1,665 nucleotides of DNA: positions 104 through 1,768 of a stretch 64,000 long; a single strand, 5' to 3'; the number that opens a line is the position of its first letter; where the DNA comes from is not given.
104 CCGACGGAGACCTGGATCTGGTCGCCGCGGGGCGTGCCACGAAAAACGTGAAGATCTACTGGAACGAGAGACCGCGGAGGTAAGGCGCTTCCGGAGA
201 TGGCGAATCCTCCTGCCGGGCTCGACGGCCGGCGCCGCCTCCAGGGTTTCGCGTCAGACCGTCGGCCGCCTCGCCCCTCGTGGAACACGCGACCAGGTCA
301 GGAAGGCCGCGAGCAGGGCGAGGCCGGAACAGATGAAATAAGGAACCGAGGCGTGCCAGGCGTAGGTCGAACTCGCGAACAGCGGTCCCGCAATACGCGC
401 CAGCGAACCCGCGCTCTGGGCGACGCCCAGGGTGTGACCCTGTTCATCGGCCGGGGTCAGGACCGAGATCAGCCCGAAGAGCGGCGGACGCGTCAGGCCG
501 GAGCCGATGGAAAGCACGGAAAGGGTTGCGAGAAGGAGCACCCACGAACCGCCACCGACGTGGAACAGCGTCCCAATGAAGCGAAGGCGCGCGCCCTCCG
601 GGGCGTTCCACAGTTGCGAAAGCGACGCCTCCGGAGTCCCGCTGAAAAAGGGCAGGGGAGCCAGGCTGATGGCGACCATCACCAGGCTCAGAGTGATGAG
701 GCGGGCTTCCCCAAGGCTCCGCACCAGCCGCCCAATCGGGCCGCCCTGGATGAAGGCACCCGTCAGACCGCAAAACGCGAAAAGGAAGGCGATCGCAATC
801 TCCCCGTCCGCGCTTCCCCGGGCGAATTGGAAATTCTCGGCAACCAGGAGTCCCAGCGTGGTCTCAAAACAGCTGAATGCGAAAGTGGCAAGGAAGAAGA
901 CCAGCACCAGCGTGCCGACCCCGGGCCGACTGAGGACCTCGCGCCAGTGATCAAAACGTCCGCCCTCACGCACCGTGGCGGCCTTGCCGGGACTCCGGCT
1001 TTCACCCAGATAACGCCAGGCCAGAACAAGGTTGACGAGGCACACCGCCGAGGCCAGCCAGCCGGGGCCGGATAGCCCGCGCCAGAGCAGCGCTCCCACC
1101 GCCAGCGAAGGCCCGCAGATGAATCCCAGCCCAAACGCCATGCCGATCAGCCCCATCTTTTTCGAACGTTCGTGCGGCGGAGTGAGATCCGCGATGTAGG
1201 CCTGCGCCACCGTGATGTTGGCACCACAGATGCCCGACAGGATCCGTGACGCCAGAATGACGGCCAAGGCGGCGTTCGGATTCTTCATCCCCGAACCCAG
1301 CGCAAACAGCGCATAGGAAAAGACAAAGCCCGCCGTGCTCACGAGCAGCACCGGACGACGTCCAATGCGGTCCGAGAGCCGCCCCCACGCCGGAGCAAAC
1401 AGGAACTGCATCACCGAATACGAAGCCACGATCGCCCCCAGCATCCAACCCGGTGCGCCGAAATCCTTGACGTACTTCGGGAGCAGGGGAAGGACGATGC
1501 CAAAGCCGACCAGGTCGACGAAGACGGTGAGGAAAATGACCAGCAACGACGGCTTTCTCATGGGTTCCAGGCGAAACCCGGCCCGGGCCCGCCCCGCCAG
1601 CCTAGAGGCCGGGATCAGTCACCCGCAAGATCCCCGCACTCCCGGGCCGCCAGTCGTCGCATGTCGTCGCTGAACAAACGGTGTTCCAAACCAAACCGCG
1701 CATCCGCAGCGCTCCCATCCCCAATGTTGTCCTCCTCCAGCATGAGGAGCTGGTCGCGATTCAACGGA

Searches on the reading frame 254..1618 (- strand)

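Call 62: search_protein_families(library=pfam, proteins=[window:254-1618:-], max_evalue=0.001)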
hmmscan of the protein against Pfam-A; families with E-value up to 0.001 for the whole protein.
window:254-1618:- (454 aa): 5 families
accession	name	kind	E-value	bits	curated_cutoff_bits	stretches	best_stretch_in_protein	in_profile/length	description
PF07690.21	MFS_1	-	4.7e-54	184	33.4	2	28-328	1-291/347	Major Facilitator Superfamily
PF00083.30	Sugar_tr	-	6.3e-12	45.5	22.3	2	59-170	47-155/452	Sugar (and other) transporter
PF12832.13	MFS_1_like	-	5.1e-09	36.1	25.2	1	18-175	207-359/373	MFS_1 like family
PF13347.12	MFS_2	-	3.1e-07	29.7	27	1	41-320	16-304/427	MFS/sugar transport protein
PF03825.22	Nuc_H_symport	-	7.7e-06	25.6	25.9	1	20-171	204-356/400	Nucleoside H+ symporter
